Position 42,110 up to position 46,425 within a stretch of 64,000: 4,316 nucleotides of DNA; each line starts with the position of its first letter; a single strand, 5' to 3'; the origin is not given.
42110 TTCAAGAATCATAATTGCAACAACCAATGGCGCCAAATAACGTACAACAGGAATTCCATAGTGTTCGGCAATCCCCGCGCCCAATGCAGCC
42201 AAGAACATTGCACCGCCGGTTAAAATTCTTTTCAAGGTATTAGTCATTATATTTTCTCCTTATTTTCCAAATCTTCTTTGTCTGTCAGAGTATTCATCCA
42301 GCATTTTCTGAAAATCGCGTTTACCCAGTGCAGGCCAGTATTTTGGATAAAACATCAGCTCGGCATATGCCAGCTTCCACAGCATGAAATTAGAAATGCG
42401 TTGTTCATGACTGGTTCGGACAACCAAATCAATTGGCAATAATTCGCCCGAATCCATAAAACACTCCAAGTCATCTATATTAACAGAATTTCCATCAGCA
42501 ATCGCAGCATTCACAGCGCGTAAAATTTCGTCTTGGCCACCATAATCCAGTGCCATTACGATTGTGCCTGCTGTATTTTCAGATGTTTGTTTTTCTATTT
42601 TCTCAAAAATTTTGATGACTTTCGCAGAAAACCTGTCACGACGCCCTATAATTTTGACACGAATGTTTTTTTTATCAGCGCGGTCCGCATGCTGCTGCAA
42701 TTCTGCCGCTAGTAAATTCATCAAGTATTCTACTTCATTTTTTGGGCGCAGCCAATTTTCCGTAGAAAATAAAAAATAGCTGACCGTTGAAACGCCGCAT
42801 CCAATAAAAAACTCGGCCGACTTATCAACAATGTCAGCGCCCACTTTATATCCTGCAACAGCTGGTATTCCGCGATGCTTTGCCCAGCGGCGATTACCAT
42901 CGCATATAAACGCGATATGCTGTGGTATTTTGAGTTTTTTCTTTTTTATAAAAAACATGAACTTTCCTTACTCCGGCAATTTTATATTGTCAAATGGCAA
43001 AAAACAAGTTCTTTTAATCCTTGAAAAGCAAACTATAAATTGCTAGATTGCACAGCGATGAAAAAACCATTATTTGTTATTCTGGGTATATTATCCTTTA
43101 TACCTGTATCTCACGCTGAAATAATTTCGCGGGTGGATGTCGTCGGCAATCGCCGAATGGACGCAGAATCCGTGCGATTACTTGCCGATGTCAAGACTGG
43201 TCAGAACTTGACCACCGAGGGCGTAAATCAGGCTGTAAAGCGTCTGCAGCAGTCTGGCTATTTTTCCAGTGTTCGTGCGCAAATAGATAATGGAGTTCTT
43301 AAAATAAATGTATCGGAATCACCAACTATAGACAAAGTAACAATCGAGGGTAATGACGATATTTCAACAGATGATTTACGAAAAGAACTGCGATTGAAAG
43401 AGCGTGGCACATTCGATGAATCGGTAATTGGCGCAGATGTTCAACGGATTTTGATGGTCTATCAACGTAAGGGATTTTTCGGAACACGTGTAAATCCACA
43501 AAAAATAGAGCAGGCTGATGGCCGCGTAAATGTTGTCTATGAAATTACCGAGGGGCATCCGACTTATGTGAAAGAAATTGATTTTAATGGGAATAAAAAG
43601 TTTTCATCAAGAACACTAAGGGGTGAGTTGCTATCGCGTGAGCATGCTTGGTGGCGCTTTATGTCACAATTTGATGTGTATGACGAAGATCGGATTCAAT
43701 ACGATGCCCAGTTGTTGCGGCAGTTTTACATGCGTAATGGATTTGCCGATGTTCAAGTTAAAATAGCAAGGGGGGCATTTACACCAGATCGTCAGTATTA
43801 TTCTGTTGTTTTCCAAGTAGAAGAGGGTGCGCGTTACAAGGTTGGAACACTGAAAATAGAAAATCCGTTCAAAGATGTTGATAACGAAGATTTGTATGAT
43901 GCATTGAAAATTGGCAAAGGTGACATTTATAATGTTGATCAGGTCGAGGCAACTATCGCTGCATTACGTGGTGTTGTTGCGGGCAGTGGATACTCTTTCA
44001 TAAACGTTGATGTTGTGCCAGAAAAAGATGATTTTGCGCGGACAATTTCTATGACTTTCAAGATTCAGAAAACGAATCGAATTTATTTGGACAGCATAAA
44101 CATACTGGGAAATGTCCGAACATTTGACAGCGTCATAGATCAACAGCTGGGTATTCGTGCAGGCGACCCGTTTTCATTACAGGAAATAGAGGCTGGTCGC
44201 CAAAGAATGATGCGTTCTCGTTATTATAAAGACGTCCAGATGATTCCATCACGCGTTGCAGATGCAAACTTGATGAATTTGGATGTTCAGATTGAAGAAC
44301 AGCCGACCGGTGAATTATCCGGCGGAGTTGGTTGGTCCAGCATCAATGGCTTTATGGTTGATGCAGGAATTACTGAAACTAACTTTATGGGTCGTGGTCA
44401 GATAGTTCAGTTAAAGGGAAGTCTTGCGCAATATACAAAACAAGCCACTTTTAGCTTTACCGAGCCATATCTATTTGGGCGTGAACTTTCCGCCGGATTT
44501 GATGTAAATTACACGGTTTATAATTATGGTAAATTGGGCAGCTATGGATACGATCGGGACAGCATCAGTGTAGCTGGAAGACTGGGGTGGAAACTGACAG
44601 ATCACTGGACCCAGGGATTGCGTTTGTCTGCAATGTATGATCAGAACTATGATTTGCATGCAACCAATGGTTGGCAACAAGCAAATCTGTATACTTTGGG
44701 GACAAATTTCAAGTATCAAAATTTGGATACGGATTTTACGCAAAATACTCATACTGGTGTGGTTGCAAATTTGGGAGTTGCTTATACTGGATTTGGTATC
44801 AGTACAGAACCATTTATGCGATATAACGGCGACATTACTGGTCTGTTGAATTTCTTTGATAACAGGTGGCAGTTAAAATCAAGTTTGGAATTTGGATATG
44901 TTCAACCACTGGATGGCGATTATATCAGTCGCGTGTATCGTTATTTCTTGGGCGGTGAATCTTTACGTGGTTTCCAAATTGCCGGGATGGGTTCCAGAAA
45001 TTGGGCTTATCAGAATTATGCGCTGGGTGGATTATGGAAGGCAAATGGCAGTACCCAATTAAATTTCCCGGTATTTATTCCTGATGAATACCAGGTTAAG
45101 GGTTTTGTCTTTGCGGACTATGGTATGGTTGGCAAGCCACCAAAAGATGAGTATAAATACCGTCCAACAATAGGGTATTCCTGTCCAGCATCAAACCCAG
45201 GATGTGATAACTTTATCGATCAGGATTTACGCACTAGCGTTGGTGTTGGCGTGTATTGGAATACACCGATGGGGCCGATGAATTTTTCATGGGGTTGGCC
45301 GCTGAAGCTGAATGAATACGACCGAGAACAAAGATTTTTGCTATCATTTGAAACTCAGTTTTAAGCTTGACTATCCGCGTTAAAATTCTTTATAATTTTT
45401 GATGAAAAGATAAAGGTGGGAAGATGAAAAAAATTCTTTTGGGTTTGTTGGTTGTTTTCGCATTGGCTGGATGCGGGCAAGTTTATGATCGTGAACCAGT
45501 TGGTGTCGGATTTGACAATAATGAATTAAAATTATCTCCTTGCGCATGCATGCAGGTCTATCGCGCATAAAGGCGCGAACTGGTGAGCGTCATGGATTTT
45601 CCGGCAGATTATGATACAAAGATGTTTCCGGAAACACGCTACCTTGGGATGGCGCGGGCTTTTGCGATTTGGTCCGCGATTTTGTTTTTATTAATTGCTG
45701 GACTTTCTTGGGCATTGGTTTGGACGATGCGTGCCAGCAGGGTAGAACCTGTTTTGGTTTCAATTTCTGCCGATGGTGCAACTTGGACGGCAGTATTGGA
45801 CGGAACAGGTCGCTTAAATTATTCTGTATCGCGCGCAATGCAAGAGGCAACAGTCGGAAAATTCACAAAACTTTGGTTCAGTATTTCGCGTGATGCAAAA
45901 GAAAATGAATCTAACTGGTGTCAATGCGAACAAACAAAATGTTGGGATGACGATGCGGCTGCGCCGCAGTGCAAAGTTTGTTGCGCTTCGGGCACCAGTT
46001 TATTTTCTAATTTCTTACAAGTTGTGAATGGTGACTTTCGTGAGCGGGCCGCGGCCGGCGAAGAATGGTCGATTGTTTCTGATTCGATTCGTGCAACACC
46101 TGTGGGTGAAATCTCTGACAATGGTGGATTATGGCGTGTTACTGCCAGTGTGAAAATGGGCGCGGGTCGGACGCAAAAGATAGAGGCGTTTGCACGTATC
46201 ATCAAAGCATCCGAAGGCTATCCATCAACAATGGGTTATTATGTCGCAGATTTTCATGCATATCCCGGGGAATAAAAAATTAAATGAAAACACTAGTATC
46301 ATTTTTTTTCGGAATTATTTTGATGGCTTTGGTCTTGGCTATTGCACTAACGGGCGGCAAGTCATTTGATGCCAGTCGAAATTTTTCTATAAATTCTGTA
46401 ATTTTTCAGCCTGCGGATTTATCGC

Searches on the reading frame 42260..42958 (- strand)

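Call 8: search_protein_families(library=pfam, proteins=[window:42260-42958:-], max_evalue=0.001)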
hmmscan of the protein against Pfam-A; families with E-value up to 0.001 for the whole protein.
window:42260-42958:- (232 aa): 1 family
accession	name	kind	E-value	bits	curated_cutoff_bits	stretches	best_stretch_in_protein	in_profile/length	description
PF01255.24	Prenyltransf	-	1.1e-67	228.3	27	1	18-231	1-219/219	Putative undecaprenyl diphosphate synthase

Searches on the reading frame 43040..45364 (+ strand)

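Call 9: search_protein_families(library=pfam, proteins=[window:43040-45364:+], max_evalue=0.001)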
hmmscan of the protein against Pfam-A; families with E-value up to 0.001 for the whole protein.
window:43040-45364:+ (774 aa): 4 families
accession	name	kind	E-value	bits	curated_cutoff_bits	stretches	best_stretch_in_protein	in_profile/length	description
PF07244.20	POTRA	-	1.2e-60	202.6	21.3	5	95-172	1-79/79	Surface antigen variable number repeat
PF01103.29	Omp85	-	1.3e-43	150.2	24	1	448-771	1-322/325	Omp85 superfamily domain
PF08478.15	POTRA_1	-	8.7e-12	45.6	23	0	97-125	3-31/69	POTRA domain, FtsQ-type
PF08479.16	POTRA_2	-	4e-08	33.4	24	0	29-93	3-75/76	POTRA domain, ShlB-type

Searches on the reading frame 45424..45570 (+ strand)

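Call 105: search_protein_families(library=ncbifam, proteins=[window:45424-45570:+], max_evalue=0.1)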
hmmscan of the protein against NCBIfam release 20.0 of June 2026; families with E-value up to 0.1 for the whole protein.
window:45424-45570:+ (48 aa): 6 families
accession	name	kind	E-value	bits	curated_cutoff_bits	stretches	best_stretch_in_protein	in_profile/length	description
NF047847.2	SS_mature_LptM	equivalog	0.00012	22.1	27.7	1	1-19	1-22/31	LPS translocon maturation chaperone LptM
NF047408.1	SA0632_fam_LP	equivalog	0.04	13.6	70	1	1-19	1-20/68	SA0632 family lipoprotein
NF033894.1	Eex_IncN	subfamily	0.046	13.7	33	1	2-22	1-24/65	EexN family lipoprotein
NF047972.1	lamb_exclu_cor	equivalog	0.047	13.7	31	1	1-26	1-27/78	phage exclusion lipoprotein Cor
NF033802.1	AimP_fam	subfamily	0.058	13.6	35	1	1-15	1-15/43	lysogeny pheromone AimP family peptide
NF045617.1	mostly_LP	subfamily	0.07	13.2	43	1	3-33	1-34/119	putative T6SS immunity periplasmic lipoprotein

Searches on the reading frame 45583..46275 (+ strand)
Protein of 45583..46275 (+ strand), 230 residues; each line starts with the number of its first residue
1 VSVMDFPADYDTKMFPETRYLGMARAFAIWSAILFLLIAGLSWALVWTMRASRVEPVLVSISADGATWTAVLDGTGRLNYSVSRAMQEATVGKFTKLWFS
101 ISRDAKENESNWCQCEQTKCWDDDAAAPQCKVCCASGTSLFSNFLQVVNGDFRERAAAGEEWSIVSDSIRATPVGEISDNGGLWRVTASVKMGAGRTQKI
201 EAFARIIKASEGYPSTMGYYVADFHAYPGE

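Call 9: search_protein_families(library=pfam, proteins=[window:45583-46275:+], max_evalue=0.001)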
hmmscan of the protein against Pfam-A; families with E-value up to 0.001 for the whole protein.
window:45583-46275:+ (230 aa): 1 family
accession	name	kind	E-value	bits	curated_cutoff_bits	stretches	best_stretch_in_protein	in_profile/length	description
PF04335.19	VirB8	-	0.00053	20.3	23.2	1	28-112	21-102/213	VirB8 protein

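Call 40: find_homologous_proteins(query=window:45583-46275:+)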
Query window:45583-46275:+ (230 aa): 18 proteins with E <= 0.001 among 531 candidates.
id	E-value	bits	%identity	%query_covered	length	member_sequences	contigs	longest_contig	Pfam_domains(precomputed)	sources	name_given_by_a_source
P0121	1.8e-152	523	100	100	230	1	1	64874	-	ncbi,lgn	-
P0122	2.5e-131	454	87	99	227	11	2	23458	-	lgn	-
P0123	7.2e-121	420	79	99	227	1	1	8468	-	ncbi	-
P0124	1.3e-105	370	67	99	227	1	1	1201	-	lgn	-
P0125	3.0e-105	369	67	99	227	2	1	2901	-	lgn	-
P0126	5.6e-104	365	67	99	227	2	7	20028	-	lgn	-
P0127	7.7e-102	358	65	99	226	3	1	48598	-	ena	-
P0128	8.1e-101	354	66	99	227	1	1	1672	-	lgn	-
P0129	8.6e-101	354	65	99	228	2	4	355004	-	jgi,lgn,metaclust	metaclust:\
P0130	2.1e-95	337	64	99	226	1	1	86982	-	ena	-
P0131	1.3e-94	334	62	99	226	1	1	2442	-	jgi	jgi:hypothetical protein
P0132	1.1e-92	328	61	99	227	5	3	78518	-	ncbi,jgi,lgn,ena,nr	ncbi:MAG: hypothetical protein ACOX7D_02510 [Alphaproteobacteria bacterium]|jgi:hypothetical protein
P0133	2.3e-89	317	61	99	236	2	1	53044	-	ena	-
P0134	9.6e-87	308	60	98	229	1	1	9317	-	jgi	jgi:hypothetical protein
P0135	5.1e-85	303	59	98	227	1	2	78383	-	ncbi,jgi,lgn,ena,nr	ncbi:MAG: hypothetical protein FWE50_04170 [Alphaproteobacteria bacterium]|nr:hypothetical protein [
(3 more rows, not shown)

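Call 41: find_encoding_contigs(protein=P0129, flank=10000, max_places=2)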
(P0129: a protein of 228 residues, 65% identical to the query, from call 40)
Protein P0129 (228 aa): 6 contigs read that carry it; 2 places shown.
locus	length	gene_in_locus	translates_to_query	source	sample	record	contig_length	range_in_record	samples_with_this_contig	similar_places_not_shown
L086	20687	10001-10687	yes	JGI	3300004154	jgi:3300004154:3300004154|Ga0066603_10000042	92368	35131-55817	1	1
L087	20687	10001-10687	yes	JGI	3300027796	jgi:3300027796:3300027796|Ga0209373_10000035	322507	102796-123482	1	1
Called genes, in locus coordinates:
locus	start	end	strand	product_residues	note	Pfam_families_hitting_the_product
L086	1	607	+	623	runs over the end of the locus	PF02867:Ribonuc_red_lgC (faint), PF17975:RNR_Alpha (weak), PF21995:RNR-II_ins_dom (weak)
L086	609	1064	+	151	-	PF00692:dUTPase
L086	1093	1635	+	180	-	PF01923:Cob_adeno_trans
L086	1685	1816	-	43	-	-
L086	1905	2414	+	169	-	-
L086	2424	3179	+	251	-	PF02674:Colicin_V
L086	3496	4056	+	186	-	PF01765:RRF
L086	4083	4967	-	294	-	PF00348:polyprenyl_synt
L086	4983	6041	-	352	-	PF02163:Peptidase_M50, PF00595:PDZ (weak), PF13180:PDZ_2 (weak)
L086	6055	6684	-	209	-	PF01148:CTP_transf_1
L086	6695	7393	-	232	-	PF01255:Prenyltransf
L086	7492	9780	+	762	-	PF07244:POTRA (weak), PF08478:POTRA_1 (faint), PF08479:POTRA_2 (faint), PF07244:POTRA, PF01103:Omp85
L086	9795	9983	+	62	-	-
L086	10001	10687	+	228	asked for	-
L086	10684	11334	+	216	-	-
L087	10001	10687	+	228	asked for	-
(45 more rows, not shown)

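Call 42: find_encoding_contigs(protein=P0135, flank=10000, max_places=2)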
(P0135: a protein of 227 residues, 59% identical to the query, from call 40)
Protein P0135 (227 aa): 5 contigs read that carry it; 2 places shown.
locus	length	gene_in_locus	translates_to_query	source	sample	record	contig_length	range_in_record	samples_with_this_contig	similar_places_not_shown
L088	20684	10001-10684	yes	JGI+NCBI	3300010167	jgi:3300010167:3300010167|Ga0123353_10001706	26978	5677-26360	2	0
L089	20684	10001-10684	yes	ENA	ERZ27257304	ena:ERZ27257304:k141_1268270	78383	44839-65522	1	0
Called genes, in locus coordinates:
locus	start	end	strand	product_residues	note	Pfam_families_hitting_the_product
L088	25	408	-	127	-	-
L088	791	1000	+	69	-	-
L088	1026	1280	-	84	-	PF01016:Ribosomal_L27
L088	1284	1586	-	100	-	PF00829:Ribosomal_L21p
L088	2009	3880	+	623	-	PF17975:RNR_Alpha (faint), PF02867:Ribonuc_red_lgC (faint), PF21995:RNR-II_ins_dom (weak)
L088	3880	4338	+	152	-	PF00692:dUTPase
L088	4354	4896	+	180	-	PF01923:Cob_adeno_trans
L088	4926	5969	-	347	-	PF02163:Peptidase_M50, PF00595:PDZ (weak), PF13180:PDZ_2 (faint), PF17820:PDZ_6 (weak)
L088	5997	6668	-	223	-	PF01148:CTP_transf_1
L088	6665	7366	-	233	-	PF01255:Prenyltransf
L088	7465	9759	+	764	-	PF07244:POTRA (weak), PF08478:POTRA_1 (faint), PF08479:POTRA_2 (faint), PF07244:POTRA, PF01103:Omp85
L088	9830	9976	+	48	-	-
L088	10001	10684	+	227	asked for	-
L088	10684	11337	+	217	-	-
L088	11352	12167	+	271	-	-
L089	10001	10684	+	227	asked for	-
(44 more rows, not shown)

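Call 45: search_solved_structures(query=A3, max_evalue=1)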
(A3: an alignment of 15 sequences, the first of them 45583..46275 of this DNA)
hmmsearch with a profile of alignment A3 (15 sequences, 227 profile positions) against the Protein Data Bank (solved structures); distinct sequences matched with E-value up to 1: 2.
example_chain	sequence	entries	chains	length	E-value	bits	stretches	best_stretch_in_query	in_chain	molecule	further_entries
4a42_A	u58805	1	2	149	0.032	16.8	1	56-97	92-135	ALPHA-N-ACETYLGLUCOSAMINIDASE FAMILY PROTEIN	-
5lvz_A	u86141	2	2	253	0.63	12.5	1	139-206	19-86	KLTH0G14146p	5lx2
